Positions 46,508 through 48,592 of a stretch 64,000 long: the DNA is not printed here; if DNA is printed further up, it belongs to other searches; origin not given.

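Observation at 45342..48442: Phage-encoded sugar C-methyltransferase plus OGT-like GT41 glycosyltransferase cassette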

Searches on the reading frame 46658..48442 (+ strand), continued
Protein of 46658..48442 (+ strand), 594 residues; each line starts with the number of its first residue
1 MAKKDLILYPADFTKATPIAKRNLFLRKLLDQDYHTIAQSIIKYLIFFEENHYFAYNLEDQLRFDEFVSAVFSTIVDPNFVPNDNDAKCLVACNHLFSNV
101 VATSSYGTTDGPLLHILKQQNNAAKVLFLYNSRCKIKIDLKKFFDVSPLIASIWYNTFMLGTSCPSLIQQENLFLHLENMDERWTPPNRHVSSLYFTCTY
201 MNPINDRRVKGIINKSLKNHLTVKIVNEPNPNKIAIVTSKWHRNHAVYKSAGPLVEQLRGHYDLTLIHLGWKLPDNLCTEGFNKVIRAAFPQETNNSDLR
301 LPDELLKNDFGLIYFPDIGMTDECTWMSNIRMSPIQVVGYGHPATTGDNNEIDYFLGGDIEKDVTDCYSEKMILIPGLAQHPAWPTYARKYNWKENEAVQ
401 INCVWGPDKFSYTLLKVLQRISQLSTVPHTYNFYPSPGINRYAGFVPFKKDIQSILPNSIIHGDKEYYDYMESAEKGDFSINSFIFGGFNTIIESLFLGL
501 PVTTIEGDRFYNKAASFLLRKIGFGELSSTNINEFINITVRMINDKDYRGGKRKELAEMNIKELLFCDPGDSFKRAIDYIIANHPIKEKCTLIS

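Call 16: find_encoding_contigs(protein=P0052, flank=10000, max_places=2)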
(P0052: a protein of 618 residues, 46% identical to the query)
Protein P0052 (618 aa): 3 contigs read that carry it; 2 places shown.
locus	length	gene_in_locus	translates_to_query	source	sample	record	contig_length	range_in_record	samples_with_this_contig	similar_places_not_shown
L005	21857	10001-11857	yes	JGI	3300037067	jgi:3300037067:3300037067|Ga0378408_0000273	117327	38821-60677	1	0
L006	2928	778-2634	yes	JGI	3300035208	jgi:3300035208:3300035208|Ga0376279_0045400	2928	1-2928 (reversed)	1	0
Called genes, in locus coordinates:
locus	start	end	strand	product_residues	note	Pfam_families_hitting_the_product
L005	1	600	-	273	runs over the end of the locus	PF18909:dGTP_diPhyd_N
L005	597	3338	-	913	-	PF19263:DUF5906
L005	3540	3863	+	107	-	-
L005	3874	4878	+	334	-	PF02195:ParB_N, PF17762:HTH_ParB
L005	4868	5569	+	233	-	-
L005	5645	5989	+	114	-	-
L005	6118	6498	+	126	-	-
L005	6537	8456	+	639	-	PF00176:SNF2-rel_dom (faint), PF00271:Helicase_C (weak)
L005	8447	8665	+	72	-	-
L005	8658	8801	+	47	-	-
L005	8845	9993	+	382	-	PF13489:Methyltransf_23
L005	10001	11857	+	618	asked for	-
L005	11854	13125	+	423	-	-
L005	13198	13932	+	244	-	-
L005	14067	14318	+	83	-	-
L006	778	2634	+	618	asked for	-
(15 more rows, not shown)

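Call 17: find_encoding_contigs(protein=P0068, flank=10000, max_places=2)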
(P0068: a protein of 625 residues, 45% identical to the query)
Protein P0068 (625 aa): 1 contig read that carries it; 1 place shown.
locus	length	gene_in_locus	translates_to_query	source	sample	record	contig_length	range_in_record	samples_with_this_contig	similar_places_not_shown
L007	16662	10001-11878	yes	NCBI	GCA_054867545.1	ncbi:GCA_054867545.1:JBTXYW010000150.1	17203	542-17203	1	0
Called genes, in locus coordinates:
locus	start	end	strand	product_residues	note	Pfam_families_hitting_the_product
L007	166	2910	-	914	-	PF19263:DUF5906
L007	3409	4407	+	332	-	PF02195:ParB_N, PF17762:HTH_ParB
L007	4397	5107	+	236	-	-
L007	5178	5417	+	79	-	-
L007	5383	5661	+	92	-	-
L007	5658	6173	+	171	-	-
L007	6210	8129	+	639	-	-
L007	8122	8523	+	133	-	-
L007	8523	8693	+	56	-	-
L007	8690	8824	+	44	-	-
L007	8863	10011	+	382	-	PF13489:Methyltransf_23, PF08484:Methyltransf_14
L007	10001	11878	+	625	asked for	-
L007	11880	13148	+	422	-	-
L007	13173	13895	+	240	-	-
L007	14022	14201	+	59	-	-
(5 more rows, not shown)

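Call 18: find_encoding_contigs(protein=P0115, flank=10000, max_places=2)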
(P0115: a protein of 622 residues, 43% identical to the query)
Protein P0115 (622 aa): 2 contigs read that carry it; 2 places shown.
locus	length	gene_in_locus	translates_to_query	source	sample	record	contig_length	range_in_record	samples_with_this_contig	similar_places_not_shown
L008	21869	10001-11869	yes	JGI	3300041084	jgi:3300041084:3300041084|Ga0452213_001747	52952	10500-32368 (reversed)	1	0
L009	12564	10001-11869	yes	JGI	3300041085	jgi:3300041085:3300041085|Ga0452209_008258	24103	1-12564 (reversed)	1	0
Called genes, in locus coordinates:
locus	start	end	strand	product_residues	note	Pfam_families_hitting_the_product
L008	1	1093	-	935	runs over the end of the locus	PF19263:DUF5906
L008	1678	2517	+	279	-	PF02195:ParB_N, PF17762:HTH_ParB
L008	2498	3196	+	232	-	-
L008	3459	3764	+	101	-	-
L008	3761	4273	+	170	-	-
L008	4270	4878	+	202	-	PF14386:DUF4417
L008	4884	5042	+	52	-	-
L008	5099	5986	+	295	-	-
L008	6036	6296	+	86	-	-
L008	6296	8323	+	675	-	PF00271:Helicase_C (weak)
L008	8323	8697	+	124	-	-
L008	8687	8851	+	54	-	-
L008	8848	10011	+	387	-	PF08421:Methyltransf_13 (weak), PF13489:Methyltransf_23 (weak), PF08484:Methyltransf_14 (weak)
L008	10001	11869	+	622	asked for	-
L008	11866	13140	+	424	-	-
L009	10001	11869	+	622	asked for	-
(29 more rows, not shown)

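Call 26: search_solved_structures(query=A1, max_evalue=0.001, show_alignments=3)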
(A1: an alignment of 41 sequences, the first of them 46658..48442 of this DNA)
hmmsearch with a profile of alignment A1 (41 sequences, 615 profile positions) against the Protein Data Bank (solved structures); distinct sequences matched with E-value up to 0.001: 23.
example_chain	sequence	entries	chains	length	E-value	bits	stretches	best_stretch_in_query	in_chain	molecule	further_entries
3q3e_A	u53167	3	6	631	4.5e-41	144.4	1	93-588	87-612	HMW1C-like glycosyltransferase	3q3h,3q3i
8j30_A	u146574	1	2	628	5.8e-41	144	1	94-594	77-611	UDP-glucose:protein N-beta-glucosyltransferase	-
8p0o_A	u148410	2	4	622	1.8e-39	139.1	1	86-586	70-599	Adhesin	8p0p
8p0q_A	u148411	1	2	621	1.8e-39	139.1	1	86-586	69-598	Adhesin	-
7y4i_A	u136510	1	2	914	1.2e-14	57.1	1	487-577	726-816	Probable UDP-N-acetylglucosamine--peptide N-acetylglucosaminyltransferase SPINDLY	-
8dtf_A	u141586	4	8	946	1.3e-14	57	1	487-577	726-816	Probable UDP-N-acetylglucosamine--peptide N-acetylglucosaminyltransferase SPINDLY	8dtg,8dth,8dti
5djs_A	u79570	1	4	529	3.9e-10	42.2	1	491-576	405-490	Tetratricopeptide TPR_2 repeat protein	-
5a01_A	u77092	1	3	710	2.7e-09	39.5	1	494-587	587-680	O-GLYCOSYLTRANSFERASE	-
2vsn_A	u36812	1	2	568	1.7e-08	36.8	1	488-581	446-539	XCOGT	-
2jlb_A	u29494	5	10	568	1.7e-08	36.8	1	488-581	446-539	XCC0866 | XCOGT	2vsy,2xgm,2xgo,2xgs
5npr_A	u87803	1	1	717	2.5e-08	36.2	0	506-589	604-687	UDP-N-acetylglucosamine--peptide N-acetylglucosaminyltransferase 110 kDa subunit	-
5nps_A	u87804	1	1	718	2.5e-08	36.2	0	506-589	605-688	UDP-N-acetylglucosamine--peptide N-acetylglucosaminyltransferase 110 kDa subunit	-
5hgv_A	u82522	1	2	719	2.6e-08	36.2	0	506-589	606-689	UDP-N-acetylglucosamine--peptide N-acetylglucosaminyltransferase 110 kDa subunit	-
8cm9_A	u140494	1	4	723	2.6e-08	36.2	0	506-589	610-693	UDP-N-acetylglucosamine--peptide N-acetylglucosaminyltransferase 110 kDa subunit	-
3pe3_A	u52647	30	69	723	2.6e-08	36.2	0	506-589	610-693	UDP-N-acetylglucosamine--peptide N-acetylglucosaminyltransferase 110 kDa subunit | UDP-N-ACETYLGLUCOSAMINE--PEPTIDE N-ACETYLGLUCOSAMINYL TRANSFERASE 110 KDA SUB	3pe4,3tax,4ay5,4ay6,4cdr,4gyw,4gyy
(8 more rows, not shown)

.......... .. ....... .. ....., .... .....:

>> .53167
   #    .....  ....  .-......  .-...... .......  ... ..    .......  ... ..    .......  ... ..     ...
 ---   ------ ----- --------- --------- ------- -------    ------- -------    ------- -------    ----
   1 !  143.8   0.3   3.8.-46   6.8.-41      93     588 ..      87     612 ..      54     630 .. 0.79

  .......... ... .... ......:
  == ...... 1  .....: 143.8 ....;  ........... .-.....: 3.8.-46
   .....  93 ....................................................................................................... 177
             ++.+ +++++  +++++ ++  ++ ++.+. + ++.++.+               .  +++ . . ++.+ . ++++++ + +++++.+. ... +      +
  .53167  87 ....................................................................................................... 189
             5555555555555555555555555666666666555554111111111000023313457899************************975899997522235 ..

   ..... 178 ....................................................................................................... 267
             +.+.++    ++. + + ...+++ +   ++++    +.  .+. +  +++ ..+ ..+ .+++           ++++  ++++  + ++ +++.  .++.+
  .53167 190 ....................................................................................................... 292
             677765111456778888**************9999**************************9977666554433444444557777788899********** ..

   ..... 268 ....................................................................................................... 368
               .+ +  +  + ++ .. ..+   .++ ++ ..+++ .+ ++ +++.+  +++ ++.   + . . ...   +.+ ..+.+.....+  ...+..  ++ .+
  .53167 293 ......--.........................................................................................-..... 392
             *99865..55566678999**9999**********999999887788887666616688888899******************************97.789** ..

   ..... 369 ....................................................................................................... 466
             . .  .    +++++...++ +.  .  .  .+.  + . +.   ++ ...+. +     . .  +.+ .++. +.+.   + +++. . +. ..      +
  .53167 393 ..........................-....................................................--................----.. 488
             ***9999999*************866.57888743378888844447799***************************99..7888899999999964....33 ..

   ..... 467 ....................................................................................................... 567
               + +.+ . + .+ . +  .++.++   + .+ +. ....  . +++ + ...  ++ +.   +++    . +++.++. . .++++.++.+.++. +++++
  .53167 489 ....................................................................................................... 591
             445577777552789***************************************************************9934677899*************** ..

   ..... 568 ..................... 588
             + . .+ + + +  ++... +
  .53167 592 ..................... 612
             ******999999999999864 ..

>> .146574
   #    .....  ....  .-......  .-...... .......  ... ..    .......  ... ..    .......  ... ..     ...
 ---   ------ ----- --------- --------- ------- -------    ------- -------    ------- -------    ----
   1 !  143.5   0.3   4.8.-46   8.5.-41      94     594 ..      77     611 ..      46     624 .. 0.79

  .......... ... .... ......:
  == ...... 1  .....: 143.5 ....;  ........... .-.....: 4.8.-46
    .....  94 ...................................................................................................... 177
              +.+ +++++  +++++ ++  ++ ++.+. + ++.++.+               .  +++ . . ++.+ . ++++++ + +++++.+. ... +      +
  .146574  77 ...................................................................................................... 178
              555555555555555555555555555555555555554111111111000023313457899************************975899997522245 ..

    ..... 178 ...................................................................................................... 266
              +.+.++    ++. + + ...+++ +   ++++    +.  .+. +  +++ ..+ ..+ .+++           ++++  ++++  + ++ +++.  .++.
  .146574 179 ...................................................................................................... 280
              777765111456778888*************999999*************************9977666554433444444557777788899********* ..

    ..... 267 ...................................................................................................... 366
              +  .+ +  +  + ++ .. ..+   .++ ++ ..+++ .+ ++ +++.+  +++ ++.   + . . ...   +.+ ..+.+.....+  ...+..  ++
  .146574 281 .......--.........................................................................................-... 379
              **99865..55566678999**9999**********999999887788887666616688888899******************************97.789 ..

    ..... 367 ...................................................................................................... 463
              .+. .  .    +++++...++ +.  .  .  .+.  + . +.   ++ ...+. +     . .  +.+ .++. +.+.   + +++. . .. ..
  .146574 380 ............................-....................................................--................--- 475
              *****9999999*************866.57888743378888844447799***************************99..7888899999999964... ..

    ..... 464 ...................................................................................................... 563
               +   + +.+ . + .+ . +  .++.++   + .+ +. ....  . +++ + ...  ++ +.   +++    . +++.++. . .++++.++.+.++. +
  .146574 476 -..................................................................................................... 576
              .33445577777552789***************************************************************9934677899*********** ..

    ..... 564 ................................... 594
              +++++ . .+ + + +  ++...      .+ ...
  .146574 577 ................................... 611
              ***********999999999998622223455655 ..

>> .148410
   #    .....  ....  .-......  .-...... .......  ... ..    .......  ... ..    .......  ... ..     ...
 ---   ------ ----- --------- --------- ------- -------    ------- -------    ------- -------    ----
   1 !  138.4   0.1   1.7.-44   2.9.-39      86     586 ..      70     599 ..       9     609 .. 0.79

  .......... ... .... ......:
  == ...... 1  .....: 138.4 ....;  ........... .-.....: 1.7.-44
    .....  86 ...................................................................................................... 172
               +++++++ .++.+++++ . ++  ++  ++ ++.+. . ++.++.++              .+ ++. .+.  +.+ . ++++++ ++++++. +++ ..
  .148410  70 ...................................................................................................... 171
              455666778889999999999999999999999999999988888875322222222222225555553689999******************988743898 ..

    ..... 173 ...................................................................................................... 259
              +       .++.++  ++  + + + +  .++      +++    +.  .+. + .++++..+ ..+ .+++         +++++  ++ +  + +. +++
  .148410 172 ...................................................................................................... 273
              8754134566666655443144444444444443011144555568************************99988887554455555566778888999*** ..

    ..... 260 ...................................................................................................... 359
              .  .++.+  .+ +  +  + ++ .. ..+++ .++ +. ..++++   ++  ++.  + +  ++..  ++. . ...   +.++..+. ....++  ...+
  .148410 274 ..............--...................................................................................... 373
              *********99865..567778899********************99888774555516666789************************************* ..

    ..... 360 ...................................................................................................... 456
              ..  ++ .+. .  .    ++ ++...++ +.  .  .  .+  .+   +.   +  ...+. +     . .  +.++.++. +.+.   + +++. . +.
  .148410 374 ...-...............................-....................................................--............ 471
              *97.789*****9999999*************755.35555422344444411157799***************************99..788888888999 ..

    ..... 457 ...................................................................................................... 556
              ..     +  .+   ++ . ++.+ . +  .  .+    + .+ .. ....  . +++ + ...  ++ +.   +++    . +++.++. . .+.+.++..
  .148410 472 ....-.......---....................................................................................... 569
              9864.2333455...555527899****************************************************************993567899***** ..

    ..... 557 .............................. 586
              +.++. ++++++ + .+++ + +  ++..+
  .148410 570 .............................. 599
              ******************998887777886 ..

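Call 34: search_protein_families(library=ncbifam, proteins=[window:46658-48442:+], max_evalue=0.01)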
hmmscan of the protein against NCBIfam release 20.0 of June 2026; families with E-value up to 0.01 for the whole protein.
window:46658-48442:+ (594 aa): 1 family
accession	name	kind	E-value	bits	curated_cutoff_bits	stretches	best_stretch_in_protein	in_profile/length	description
NF049992.1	NGTferase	equivalog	4.5e-32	111.4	1000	1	114-567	126-595/614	UDP-glucose:protein N-beta-glucosyltransferase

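Call 46: predict_structure(alignment_id=A1)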
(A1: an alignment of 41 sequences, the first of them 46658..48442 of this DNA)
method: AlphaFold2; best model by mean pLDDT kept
length: 594 residues; sequences in the alignment: 41
mean_pLDDT: 91.4   pTM: 0.90
mean pLDDT of the five models: 91.4, 91.3, 90.5, 89.9, 89.8
residues with pLDDT >= 90: 452; 70-90: 121; 50-70: 18; < 50: 3
segments of 3 or more residues with pLDDT < 50: none
pLDDT, mean of each block of 10 residues (from residue 1): 80 94 96 97 95 93 97 96 95 95 96 96 95 94 95 93 86 94 94 88 90 96 94 96 84 91 96 90 95 82 96 93 94 94 80 94 90 90 87 93 70 92 98 85 89 95 88 95 71 91 87 88 94 96 97 94 80 96 96 90
secondary structure, 60 per line:
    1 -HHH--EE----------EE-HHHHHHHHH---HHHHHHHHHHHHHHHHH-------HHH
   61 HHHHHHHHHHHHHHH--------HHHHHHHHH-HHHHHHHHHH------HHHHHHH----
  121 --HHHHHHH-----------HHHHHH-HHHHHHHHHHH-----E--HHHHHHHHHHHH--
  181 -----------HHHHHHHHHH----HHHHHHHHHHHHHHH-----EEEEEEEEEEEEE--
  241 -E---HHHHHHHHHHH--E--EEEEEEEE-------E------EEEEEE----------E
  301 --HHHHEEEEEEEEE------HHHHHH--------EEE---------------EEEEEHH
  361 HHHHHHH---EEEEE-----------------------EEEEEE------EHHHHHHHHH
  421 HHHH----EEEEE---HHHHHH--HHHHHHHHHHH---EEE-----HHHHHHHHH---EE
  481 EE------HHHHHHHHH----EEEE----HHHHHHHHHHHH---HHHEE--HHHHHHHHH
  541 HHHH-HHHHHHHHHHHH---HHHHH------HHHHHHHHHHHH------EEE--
elements in order: H22-30 H34-50 H58-75 H84-92 H94-103 H110-116 H123-129 H141-146 H148-158 H167-178 H192-201 H206-220 E226-238 H246-256 E262-269 E284-289 H303-306 E307-315 H322-327 E336-338 E354-358 H359-367 E371-375 E399-404 H412-424 E429-433 H437-442 H445-455 E459-461 H467-475 E479-482 H489-497 E502-505 H510-521 H532-544 H546-557 H561-565 H572-583 E590-592
